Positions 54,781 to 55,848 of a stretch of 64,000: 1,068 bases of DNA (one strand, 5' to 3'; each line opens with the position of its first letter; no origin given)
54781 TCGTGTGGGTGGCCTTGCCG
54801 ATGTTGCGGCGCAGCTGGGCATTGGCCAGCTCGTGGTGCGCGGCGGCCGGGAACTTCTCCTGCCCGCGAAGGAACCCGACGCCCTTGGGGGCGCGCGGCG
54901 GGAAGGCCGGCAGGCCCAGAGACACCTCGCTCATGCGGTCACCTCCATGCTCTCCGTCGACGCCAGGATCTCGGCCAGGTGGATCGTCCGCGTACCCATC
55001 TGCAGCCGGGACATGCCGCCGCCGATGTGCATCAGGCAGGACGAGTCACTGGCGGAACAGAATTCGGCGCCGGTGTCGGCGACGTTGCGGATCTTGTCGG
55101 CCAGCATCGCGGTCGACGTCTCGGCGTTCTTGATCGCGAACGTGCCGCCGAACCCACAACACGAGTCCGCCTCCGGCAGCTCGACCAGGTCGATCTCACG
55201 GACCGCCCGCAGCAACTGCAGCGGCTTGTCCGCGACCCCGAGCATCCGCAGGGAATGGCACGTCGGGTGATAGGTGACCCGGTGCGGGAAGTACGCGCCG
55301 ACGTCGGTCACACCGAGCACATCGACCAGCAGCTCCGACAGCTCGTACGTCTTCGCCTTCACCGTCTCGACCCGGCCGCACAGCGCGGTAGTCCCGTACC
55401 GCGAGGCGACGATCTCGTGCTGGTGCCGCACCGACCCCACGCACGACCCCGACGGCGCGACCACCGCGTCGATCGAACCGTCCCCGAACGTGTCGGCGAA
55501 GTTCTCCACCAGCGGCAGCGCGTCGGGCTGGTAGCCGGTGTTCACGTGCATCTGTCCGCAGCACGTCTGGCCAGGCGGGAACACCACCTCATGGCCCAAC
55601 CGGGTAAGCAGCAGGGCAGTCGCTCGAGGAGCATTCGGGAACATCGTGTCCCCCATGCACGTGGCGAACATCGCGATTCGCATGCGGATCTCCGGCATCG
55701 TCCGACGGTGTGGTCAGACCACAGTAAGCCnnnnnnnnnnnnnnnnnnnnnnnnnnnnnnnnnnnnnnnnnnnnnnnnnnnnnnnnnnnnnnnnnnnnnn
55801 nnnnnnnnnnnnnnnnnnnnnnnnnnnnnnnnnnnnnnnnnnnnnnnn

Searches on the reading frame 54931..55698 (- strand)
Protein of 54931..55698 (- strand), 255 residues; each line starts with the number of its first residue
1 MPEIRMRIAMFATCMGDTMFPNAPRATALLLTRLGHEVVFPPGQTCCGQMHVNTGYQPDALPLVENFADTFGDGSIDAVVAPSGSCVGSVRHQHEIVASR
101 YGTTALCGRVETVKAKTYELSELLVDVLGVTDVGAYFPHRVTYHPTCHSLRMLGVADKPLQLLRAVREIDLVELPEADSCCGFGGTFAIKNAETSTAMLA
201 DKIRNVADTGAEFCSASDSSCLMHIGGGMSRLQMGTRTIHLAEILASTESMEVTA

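Call 25: find_encoding_contigs(protein=window:54931-55698:-, flank=10000, max_places=10)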
Protein window:54931-55698:- (255 aa): no gene with exactly this product is on record in the collection.
